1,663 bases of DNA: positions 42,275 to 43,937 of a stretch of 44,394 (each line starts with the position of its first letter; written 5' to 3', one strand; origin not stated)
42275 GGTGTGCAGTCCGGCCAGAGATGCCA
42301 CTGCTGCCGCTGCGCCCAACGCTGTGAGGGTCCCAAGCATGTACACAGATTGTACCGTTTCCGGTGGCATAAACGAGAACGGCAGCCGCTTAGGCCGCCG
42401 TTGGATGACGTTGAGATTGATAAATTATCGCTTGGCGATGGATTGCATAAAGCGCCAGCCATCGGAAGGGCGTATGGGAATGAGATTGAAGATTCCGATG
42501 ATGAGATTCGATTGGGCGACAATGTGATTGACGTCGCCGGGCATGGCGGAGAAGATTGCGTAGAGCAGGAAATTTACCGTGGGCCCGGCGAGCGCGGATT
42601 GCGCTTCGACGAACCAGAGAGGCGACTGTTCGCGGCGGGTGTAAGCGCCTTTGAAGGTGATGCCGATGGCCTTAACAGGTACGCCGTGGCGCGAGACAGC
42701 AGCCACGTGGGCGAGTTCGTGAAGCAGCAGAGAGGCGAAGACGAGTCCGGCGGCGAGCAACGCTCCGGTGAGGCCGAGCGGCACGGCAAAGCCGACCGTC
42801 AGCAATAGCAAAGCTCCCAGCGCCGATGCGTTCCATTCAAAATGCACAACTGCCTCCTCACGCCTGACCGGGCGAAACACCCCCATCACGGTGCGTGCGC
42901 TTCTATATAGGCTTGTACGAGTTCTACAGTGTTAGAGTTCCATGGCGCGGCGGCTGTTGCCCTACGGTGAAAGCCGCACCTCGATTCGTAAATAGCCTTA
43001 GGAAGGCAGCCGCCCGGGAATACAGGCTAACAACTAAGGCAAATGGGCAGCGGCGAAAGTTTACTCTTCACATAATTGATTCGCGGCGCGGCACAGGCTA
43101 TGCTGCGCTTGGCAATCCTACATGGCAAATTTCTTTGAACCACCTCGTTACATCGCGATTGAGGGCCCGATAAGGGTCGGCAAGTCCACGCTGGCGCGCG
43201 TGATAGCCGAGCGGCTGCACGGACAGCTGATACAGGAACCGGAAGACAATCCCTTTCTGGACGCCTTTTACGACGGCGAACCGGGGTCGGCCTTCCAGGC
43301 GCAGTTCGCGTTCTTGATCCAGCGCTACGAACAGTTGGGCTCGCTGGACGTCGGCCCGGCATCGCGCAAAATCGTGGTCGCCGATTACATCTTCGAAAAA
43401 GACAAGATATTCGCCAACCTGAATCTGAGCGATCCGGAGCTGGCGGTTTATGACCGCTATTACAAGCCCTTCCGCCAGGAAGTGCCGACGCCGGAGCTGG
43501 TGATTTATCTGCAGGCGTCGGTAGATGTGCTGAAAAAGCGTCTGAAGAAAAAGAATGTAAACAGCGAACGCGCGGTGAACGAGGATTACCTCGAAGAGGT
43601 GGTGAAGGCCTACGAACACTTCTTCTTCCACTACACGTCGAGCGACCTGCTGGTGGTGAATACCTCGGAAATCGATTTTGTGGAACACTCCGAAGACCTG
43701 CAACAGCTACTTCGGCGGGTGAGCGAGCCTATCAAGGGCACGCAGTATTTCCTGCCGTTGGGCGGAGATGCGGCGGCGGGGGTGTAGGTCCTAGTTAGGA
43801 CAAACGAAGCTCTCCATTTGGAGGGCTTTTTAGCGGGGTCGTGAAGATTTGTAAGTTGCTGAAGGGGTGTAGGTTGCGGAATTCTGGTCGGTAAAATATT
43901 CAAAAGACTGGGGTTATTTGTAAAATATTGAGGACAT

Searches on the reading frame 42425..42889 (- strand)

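Call 36: search_protein_families(library=pfam, proteins=[window:42425-42889:-], max_evalue=0.00001)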
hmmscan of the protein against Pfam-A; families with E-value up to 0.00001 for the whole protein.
window:42425-42889:- (154 aa): 1 family
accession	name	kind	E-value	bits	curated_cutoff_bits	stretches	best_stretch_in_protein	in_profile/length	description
PF02163.28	Peptidase_M50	-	1.3e-09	38.2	27.2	0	49-114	5-97/221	Peptidase family M50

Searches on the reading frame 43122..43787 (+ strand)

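Call 36: search_protein_families(library=pfam, proteins=[window:43122-43787:+], max_evalue=0.00001)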
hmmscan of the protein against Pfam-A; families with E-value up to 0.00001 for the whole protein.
window:43122-43787:+ (221 aa): 3 families
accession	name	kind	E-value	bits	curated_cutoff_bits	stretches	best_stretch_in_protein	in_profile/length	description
PF01712.25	dNK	-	8.6e-32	111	27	1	11-203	1-201/203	Deoxynucleoside kinase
PF02223.23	Thymidylate_kin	-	6.8e-08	32.8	27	1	13-168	1-163/185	Thymidylate kinase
PF13238.12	AAA_18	-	4.5e-06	27.6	29.4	0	11-150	1-117/128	AAA domain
